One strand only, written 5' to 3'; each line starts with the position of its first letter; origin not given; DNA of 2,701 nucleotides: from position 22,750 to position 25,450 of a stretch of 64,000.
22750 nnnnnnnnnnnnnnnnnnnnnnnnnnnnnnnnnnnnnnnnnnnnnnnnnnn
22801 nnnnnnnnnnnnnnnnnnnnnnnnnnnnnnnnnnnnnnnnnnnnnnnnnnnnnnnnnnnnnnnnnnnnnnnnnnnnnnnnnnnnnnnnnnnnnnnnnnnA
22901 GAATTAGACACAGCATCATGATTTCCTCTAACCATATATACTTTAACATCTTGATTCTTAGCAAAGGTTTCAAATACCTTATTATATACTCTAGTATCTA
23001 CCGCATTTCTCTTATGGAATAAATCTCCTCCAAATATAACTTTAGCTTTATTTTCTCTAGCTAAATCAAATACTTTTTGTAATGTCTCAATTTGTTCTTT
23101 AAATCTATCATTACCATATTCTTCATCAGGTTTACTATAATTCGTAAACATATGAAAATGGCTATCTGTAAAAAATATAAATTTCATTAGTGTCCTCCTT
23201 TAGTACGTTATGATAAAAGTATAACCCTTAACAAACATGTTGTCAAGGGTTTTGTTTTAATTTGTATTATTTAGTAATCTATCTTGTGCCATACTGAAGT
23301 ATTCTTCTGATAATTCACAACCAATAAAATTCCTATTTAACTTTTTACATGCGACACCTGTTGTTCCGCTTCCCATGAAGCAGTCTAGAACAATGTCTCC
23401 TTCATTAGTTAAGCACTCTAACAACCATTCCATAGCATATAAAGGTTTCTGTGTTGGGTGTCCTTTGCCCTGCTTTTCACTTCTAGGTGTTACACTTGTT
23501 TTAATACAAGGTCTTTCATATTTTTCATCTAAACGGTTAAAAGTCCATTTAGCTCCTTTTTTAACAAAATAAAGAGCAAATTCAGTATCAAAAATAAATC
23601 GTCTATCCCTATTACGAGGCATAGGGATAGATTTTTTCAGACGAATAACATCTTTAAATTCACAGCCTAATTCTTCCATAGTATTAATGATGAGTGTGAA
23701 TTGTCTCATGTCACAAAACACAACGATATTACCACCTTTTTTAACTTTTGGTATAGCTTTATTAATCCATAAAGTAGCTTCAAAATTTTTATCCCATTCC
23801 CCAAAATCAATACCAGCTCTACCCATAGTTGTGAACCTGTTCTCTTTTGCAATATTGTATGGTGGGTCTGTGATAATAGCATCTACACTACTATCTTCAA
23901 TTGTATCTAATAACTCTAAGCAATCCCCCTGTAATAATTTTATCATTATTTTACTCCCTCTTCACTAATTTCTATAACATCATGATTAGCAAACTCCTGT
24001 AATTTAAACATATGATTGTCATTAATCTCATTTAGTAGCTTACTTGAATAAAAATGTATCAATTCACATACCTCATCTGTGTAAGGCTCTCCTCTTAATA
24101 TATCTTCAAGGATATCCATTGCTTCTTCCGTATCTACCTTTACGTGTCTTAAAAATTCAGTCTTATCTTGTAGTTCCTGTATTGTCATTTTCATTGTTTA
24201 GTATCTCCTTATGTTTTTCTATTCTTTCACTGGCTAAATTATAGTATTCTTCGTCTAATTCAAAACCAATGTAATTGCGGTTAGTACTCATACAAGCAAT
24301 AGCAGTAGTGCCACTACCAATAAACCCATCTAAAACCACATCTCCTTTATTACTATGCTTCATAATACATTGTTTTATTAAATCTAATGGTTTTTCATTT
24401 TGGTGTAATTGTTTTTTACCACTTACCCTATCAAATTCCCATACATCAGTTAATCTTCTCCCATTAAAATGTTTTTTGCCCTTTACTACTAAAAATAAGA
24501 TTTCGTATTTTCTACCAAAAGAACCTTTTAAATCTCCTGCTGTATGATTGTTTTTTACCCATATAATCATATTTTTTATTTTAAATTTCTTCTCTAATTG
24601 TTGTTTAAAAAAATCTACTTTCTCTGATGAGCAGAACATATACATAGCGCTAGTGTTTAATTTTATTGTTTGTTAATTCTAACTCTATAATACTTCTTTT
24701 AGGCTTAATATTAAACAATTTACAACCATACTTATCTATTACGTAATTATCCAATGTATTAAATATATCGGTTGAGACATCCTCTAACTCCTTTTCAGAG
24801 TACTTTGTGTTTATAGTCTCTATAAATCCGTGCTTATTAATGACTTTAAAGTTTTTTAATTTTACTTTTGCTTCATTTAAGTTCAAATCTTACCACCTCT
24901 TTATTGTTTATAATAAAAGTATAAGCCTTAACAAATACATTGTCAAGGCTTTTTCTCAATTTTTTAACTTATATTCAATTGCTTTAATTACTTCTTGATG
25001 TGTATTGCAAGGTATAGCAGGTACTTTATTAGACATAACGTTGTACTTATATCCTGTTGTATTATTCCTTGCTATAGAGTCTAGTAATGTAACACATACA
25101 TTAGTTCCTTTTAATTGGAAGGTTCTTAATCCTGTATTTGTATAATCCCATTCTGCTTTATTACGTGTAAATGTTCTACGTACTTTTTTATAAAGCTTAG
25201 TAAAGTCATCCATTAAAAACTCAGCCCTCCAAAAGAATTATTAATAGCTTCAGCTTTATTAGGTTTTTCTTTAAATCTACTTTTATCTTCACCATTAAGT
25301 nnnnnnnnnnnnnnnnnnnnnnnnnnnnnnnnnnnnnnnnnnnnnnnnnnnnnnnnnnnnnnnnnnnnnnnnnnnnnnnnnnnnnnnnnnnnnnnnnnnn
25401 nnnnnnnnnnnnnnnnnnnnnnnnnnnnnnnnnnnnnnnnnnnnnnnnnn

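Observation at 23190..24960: Methyltransferase cassette: intact beta-class MTase plus a paralog lacking DPPY, bracketed by two copies of a palindromic promoter element with compensatory base changes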

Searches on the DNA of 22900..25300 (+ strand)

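Call 3: search_dna_similar(query=window:22900-25300:+, collection=phages, mode=near, max_rows=25)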
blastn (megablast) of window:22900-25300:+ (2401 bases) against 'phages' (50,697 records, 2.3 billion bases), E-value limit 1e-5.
Records with a match: 207; places in all: 210; records where one place covers at least 80% of the query: 35.
Best place of each record, by identity: >=99% 12; 95-99% 33; 80-90% 48; 60-80% 114.
By first word of the organism name: Staphylococcus 206; Silviavirus 1.
By host as written in the record: Staphylococcus aureus 74; - 21; Staphylococcus sp. 10; Staphylococcus aureus ATCC 25923 8; Staphylococcus carnosus TM300 7; Staphylococcus epidermidis 6; Staphylococcus 6; Staphylococcus epidermidis F12 6; and 44 more.
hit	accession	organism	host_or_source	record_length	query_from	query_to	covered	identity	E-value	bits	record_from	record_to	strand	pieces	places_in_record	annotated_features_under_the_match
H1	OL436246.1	Staphylococcus phage vB_SauM-HM01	Staphylococcus aureus ATCC 12598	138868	1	2401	100%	99.9%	0e+0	4431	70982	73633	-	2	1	adenine-specific methyltransferase | DNA methyltransferase | exonuclease | hypothetical protein (x2) | DNA methylase | and 1 other names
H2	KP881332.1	Staphylococcus phage Stau2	Staphylococcus aureus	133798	1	2401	100%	99.8%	0e+0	4426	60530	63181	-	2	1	cytosine specific DNA methyltransferase | adenine-specific methyltransferase | exonuclease | hypothetical protein (x3) | helicase/primase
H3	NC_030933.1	Staphylococcus phage Stau2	Staphylococcus aureus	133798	1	2401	100%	99.8%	0e+0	4426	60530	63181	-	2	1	DNA methyltransferase (x2) | recombination exonuclease | hypothetical protein (x3) | helicase DnaB-like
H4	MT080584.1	Staphylococcus phage vB_SauM_EW15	Staphylococcus carnosus TM300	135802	1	2401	100%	99.3%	0e+0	4348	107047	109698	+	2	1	record has no annotation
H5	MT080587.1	Staphylococcus phage vB_SauM_EW20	Staphylococcus carnosus TM300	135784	1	2401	100%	99.3%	0e+0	4348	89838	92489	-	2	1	record has no annotation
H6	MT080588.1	Staphylococcus phage vB_SauM_EW22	Staphylococcus carnosus TM300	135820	1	2401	100%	99.3%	0e+0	4348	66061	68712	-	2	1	record has no annotation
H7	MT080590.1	Staphylococcus phage vB_SauM_EW27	Staphylococcus carnosus TM300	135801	1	2401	100%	99.3%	0e+0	4348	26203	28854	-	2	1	record has no annotation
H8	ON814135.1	Staphylococcus phage vB_SauM-V1SA20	Staphylococcus aureus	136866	1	2401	100%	99.3%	0e+0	4348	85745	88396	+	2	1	type II, N4M-methylcytosine DNA methyltransferase group beta | adenine-specific methyltransferase | recombination exonuclease | hypothetical protein (x3) | DNA helicase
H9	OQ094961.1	Staphylococcus phage SSP49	Staphylococcus aureus ATCC 13301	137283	1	2401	100%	98.8%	0e+0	4287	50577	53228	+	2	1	hypothetical protein (x4) | replication protein (x2) | recombination protein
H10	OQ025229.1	Staphylococcus phage StAP1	Staphylococcus aureus Newman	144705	1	2401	100%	97.9%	0e+0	4168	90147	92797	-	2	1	adenine-specific methyltransferase | hypothetical protein (x4) | recombination exonuclease | DNA helicase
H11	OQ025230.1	Staphylococcus phage SAP6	Staphylococcus aureus Newman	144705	1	2401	100%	97.9%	0e+0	4168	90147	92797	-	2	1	adenine-specific methyltransferase | hypothetical protein (x4) | recombination exonuclease | DNA helicase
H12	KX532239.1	Staphylococcus phage StAP1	Staphylococcus aureus ATCC 12600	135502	1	2401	100%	97.8%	0e+0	4155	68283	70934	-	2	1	DNA methylase | adenine-specific methyltransferase | exonuclease | hypothetical protein (x3) | DNA helicase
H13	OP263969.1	Staphylococcus phage Koomba-kaat_1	Staphylococcus aureus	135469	1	2399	100%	97.0%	0e+0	4041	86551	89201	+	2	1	DNA methyltransferase (x3) | SbcD-like subunit of palindrome specific endonuclease | hypothetical protein (x2) | DnaB-like replicative helicase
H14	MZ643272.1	Staphylococcus phage vB_Sau-RP15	Staphylococcus aureus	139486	1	2401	100%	96.8%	0e+0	4023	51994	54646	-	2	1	adenine-specific DNA-methyltransferase | DNA methylase (x2) | exonuclease | hypothetical protein (x3) | helicase/primase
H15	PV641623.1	Staphylococcus phage St1.CM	Staphylococcus aureus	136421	1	2401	100%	96.8%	0e+0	4024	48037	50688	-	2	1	type II N4M-methylcytosine DNA methyltransferase (group beta) | adenine-specific methyltransferase | recombination exonuclease | hypothetical protein (x2) | DNA repair protein RadA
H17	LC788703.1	Staphylococcus phage phiRNIID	sewage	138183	1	2401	100%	96.6%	0e+0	3989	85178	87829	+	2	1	DNA methylase | site-specific DNA-methyltransferase | SbcD-like subunit endonuclease | hypothetical protein (x3) | DnaB-like replicative helicase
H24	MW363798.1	Staphylococcus phage LSA2308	Staphylococcus aureus ATCC 25923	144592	1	2401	90%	98.0%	0e+0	3743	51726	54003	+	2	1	adenine-specific methyltransferase (x2) | type II, N4M-methylcytosine DNA methyltransferase (group beta) | putative recombination nuclease | hypothetical protein (x2) | DNA helicase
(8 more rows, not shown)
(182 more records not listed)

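Call 6: get_annotated_region(hit=H3, flank=1500)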
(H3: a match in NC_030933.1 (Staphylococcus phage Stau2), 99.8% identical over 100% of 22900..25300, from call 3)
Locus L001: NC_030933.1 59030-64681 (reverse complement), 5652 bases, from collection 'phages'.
description: Staphylococcus phage Stau2, complete genome.
organism: Staphylococcus phage Stau2 (NCBI taxid 1200862)
taxonomy: Viruses; Duplodnaviria; Heunggongvirae; Uroviricota; Caudoviricetes; Herelleviridae; Twortvirinae; Silviavirus; Silviavirus stau2
host: Staphylococcus aureus; source: -; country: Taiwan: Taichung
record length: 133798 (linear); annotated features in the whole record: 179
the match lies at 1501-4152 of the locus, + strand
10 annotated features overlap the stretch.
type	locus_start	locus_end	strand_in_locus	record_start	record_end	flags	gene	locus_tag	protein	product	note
CDS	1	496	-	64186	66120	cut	-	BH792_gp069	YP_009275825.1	exonuclease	ORF68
CDS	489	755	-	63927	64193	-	-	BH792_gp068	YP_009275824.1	hypothetical protein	ORF67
CDS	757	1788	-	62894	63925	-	-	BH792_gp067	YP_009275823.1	recombination exonuclease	ORF66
CDS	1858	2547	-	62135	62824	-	-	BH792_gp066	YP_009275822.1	DNA methyltransferase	ORF65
CDS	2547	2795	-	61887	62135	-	-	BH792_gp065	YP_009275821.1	hypothetical protein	ORF64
CDS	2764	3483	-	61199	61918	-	-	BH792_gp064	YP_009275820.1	DNA methyltransferase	ORF63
CDS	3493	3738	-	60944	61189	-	-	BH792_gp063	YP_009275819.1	hypothetical protein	ORF62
CDS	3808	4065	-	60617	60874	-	-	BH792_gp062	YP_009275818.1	hypothetical protein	ORF61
CDS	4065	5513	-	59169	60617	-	-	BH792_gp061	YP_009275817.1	helicase DnaB-like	ORF60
CDS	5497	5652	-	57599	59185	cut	-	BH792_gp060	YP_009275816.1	HTH DNA binding protein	ORF59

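Call 7: get_annotated_region(hit=H1, flank=1500)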
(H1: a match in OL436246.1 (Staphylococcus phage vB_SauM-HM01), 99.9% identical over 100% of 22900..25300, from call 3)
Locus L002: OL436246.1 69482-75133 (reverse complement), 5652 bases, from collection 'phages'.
description: Staphylococcus phage vB_SauM-HM01, complete genome.
organism: Staphylococcus phage vB_SauM-HM01 (NCBI taxid 2894347)
taxonomy: Viruses; Duplodnaviria; Heunggongvirae; Uroviricota; Caudoviricetes; Herelleviridae; Twortvirinae; Silviavirus
host: Staphylococcus aureus ATCC 12598; source: sewage; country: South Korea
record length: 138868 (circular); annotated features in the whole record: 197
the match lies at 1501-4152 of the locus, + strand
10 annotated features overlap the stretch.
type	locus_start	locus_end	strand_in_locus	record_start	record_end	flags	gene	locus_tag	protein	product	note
CDS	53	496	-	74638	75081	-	-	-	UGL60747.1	exonuclease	-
CDS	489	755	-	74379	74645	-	-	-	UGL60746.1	hypothetical protein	-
CDS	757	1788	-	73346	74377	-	-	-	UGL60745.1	exonuclease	-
CDS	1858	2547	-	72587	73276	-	-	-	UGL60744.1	adenine-specific methyltransferase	-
CDS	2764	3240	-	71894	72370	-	-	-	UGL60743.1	DNA methyltransferase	-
CDS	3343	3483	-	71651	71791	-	-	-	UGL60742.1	DNA methylase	-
CDS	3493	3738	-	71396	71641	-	-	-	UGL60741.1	hypothetical protein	-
CDS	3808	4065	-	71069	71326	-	-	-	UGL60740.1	hypothetical protein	-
CDS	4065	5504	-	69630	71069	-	-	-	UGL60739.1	DnaB-like helicase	-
CDS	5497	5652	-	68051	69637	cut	-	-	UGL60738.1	Rep protein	-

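Call 12: search_dna_similar(query=window:24540-24760:+, collection=phages, mode=near, max_rows=60)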
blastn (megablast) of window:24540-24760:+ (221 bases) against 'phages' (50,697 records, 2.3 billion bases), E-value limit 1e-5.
Records with a match: 36; places in all: 36; records where one place covers at least 80% of the query: 13.
Best place of each record, by identity: >=99% 21; 95-99% 12; 90-95% 3.
By first word of the organism name: Staphylococcus 36.
By host as written in the record: Staphylococcus aureus 19; Staphylococcus carnosus TM300 4; Staphylococcus aureus Newman 2; Staphylococcus aureus ATCC 25923 2; Staphylococcus epidermidis strain M129 2; Staphylococcus aureus ATCC 12600 1; Staphylococcus aureus ATCC 13301 1; Staphylococcus aureus ATCC 12598 1; and 4 more.
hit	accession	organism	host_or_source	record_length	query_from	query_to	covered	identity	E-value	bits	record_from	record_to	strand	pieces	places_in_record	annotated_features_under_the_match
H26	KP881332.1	Staphylococcus phage Stau2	Staphylococcus aureus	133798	1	221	100%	99.6%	7e-54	417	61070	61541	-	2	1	cytosine specific DNA methyltransferase | hypothetical protein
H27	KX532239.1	Staphylococcus phage StAP1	Staphylococcus aureus ATCC 12600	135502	1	221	100%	99.6%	7e-54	417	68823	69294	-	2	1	DNA methylase | hypothetical protein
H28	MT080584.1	Staphylococcus phage vB_SauM_EW15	Staphylococcus carnosus TM300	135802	1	221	100%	99.6%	7e-54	417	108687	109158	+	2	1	record has no annotation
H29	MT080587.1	Staphylococcus phage vB_SauM_EW20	Staphylococcus carnosus TM300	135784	1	221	100%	99.6%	7e-54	417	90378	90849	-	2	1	record has no annotation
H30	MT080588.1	Staphylococcus phage vB_SauM_EW22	Staphylococcus carnosus TM300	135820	1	221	100%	99.6%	7e-54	417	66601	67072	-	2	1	record has no annotation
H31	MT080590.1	Staphylococcus phage vB_SauM_EW27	Staphylococcus carnosus TM300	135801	1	221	100%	99.6%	7e-54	417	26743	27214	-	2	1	record has no annotation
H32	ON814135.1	Staphylococcus phage vB_SauM-V1SA20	Staphylococcus aureus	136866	1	221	100%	99.6%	7e-54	417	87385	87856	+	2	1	type II, N4M-methylcytosine DNA methyltransferase group beta | hypothetical protein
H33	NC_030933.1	Staphylococcus phage Stau2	Staphylococcus aureus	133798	1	221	100%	99.6%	7e-54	417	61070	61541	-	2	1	DNA methyltransferase | hypothetical protein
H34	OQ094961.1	Staphylococcus phage SSP49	Staphylococcus aureus ATCC 13301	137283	1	221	100%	99.6%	7e-54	417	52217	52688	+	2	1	hypothetical protein (x2)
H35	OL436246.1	Staphylococcus phage vB_SauM-HM01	Staphylococcus aureus ATCC 12598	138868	1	221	100%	99.6%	7e-54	417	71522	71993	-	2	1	DNA methylase | hypothetical protein | DNA methyltransferase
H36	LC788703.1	Staphylococcus phage phiRNIID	sewage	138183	1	221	100%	99.6%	7e-54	417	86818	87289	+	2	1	DNA methylase | hypothetical protein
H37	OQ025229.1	Staphylococcus phage StAP1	Staphylococcus aureus Newman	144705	1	221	100%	97.8%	7e-49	391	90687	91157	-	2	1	hypothetical protein (x3)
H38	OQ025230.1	Staphylococcus phage SAP6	Staphylococcus aureus Newman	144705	1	221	100%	97.8%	7e-49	391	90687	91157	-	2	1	hypothetical protein (x3)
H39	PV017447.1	Staphylococcus phage CIFT_MFB_MRSA28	Staphylococcus aureus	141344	1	119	54%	95.8%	3e-47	193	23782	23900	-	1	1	hypothetical protein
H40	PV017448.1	Staphylococcus phage CIFT_MFB_MRSA32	Staphylococcus aureus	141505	1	119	54%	95.8%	3e-47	193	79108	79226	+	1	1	DNA adenine methyltransferase YhdJ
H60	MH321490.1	Staphylococcus phage Quidividi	Staphylococcus epidermidis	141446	3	113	50%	91.0%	2e-34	150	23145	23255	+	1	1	site-specific DNA methyltransferase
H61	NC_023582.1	Staphylococcus phage vB_SepS_SEP9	Staphylococcus epidermidis strain M129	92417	3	113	50%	91.0%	2e-34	150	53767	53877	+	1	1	DNA methyltransferase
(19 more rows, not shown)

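Call 47: get_annotated_region(hit=H60, flank=2500)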
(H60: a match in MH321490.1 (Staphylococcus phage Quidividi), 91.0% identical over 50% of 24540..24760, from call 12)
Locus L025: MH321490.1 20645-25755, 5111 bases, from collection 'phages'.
description: Staphylococcus phage Quidividi, complete genome.
organism: Staphylococcus phage Quidividi (NCBI taxid 2234036)
taxonomy: Viruses; Duplodnaviria; Heunggongvirae; Uroviricota; Caudoviricetes; Herelleviridae; Twortvirinae; Sepunavirus
host: Staphylococcus epidermidis; source: wastewater treatment plant; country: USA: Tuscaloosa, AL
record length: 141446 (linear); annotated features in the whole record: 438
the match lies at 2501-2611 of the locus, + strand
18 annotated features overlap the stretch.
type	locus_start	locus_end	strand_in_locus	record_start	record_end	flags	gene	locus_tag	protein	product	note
CDS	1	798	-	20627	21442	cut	-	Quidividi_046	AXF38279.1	site-specific DNA methyltransferase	UniRef: A0A096XVB1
regulatory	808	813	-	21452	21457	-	-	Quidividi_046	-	ribosome_binding_site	Quidividi_046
CDS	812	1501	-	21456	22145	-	-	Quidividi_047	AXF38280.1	site-specific DNA methyltransferase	YP_007677552.1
regulatory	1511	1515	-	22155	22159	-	-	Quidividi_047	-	ribosome_binding_site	Quidividi_047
CDS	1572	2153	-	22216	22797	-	-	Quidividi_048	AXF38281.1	SAM-dependent methyltransferase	YP_009007727.1; WP_051600347.1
CDS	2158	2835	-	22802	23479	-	-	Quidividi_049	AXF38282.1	site-specific DNA methyltransferase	YP_009007728.1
regulatory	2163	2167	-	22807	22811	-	-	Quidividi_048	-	ribosome_binding_site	Quidividi_048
regulatory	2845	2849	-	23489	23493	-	-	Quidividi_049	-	ribosome_binding_site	Quidividi_049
CDS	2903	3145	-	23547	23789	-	-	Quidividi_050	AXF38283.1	hypothetical protein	-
regulatory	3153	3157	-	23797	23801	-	-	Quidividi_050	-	ribosome_binding_site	Quidividi_050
CDS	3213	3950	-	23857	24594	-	-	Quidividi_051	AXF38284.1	PhoH-like ATPase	AGR48129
regulatory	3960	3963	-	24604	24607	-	-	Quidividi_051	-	ribosome_binding_site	Quidividi_051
CDS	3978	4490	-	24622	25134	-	-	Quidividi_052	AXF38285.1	hypothetical protein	-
regulatory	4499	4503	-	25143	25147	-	-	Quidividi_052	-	ribosome_binding_site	Quidividi_052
CDS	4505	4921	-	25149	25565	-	-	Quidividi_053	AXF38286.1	ribonuclease H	YP_009214644.1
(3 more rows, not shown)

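Call 48: get_annotated_region(hit=H61, flank=2500)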
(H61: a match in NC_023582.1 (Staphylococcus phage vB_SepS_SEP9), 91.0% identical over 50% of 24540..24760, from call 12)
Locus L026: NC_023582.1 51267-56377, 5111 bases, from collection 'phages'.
description: Staphylococcus phage vB_SepS_SEP9, complete genome.
organism: Staphylococcus phage vB_SepS_SEP9 (NCBI taxid 1434319)
taxonomy: Viruses; Duplodnaviria; Heunggongvirae; Uroviricota; Caudoviricetes; Sextaecvirus; Sextaecvirus SEP9
host: Staphylococcus epidermidis strain M129; source: waste water treatment plant - raw sewage; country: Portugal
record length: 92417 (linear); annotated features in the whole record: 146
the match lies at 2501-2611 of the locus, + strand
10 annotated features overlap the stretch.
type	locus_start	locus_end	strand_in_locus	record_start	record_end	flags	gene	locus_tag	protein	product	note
CDS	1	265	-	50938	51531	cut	-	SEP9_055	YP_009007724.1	nucleoside 2-deoxyribosyltransferase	label: 055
CDS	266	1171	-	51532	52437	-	-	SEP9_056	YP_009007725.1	HNH endonuclease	label: 056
CDS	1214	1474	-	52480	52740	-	-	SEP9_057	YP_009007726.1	hypothetical protein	label: 057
CDS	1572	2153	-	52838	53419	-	-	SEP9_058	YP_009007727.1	DNA methyltransferase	label: 058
CDS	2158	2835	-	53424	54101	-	-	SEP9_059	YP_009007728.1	DNA methyltransferase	label: 059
regulatory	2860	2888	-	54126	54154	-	-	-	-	promoter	-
CDS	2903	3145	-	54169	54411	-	-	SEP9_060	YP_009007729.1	hypothetical protein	label: 060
CDS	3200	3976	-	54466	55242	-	-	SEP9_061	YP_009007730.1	HNH endonuclease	label: 061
CDS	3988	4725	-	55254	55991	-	-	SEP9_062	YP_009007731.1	PhoH-related protein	label: 062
CDS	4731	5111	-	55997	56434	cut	-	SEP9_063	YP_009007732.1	Holliday junction resolvase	label: 063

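Call 59: get_annotated_region(hit=H4, flank=100)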
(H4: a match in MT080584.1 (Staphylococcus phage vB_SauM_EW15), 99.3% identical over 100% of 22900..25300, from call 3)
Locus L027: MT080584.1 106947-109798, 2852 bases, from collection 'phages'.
description: UNVERIFIED: Staphylococcus phage vB_SauM_EW15, complete genome.
organism: Staphylococcus phage vB_SauM_EW15 (NCBI taxid 2713012)
taxonomy: Viruses; Duplodnaviria; Heunggongvirae; Uroviricota; Caudoviricetes; Herelleviridae; Twortvirinae; Silviavirus
host: Staphylococcus carnosus TM300; source: wastewater; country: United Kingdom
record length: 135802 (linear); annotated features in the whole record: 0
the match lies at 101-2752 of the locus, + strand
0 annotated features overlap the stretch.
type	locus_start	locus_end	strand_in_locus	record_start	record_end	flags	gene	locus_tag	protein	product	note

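Call 60: get_annotated_region(hit=H9, flank=100)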
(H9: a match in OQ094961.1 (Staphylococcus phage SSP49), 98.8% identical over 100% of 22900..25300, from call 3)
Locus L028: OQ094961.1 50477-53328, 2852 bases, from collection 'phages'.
description: Staphylococcus phage SSP49, complete genome.
organism: Staphylococcus phage SSP49 (NCBI taxid 3017777)
taxonomy: Viruses; Duplodnaviria; Heunggongvirae; Uroviricota; Caudoviricetes; Herelleviridae; Twortvirinae; Silviavirus
host: Staphylococcus aureus ATCC 13301; source: sewage; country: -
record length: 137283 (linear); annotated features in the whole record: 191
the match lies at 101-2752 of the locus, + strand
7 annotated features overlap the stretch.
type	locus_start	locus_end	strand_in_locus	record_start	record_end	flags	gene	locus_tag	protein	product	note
CDS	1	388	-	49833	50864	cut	-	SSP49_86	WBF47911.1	recombination protein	-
CDS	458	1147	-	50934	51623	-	-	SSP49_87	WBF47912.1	replication protein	-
CDS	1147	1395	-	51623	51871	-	-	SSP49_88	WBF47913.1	hypothetical protein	-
CDS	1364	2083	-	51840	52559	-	-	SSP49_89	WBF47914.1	hypothetical protein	-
CDS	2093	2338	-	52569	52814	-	-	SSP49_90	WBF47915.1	hypothetical protein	-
CDS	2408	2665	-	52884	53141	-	-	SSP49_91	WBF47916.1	hypothetical protein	-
CDS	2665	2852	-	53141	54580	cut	-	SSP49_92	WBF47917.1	replication protein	-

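Call 61: get_annotated_region(hit=H12, flank=100)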
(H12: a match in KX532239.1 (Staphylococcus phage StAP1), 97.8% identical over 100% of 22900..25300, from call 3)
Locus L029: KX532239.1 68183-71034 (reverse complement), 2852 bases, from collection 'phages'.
description: Staphylococcus phage StAP1, complete genome.
organism: Staphylococcus phage StAP1 (NCBI taxid 1913667)
taxonomy: Viruses; Duplodnaviria; Heunggongvirae; Uroviricota; Caudoviricetes; Herelleviridae; Twortvirinae; Silviavirus
host: Staphylococcus aureus ATCC 12600; source: soil; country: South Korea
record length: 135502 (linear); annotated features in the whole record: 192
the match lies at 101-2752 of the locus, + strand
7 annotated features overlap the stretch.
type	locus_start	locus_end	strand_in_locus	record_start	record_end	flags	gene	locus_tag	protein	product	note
CDS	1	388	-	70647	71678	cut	-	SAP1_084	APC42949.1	exonuclease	exonuclease (I)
CDS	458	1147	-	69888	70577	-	-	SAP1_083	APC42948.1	adenine-specific methyltransferase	-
CDS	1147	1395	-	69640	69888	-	-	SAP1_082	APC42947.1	hypothetical protein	-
CDS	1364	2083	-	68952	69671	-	-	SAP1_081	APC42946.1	DNA methylase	-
CDS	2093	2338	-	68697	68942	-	-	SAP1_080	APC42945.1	hypothetical protein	-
CDS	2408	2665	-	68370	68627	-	-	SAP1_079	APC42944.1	hypothetical protein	-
CDS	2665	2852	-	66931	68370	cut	-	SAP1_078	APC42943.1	DNA helicase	DNA helicase (II)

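Call 62: get_annotated_region(hit=H13, flank=100)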
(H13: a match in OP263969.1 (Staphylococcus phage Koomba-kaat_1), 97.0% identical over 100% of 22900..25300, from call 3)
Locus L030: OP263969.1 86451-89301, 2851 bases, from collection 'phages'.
description: Staphylococcus phage Koomba-kaat_1, complete genome.
organism: Staphylococcus phage Koomba-kaat_1 (NCBI taxid 2980087)
taxonomy: Viruses; Duplodnaviria; Heunggongvirae; Uroviricota; Caudoviricetes; Herelleviridae; Twortvirinae; Silviavirus
host: Staphylococcus aureus; source: wastewater; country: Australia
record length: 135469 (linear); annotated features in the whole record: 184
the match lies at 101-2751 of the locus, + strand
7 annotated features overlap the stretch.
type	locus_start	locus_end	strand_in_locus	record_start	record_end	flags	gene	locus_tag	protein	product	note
CDS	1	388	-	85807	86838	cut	-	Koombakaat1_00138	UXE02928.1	SbcD-like subunit of palindrome specific endonuclease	-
CDS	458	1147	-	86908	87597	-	-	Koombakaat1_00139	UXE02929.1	DNA methyltransferase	-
CDS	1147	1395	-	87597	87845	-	-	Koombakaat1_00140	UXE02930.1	hypothetical protein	-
CDS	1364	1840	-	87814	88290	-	-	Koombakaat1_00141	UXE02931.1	DNA methyltransferase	-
CDS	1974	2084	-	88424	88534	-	-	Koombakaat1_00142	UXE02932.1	DNA methyltransferase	-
CDS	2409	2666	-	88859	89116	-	-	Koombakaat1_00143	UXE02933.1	hypothetical protein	-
CDS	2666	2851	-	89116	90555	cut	-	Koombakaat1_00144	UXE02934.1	DnaB-like replicative helicase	-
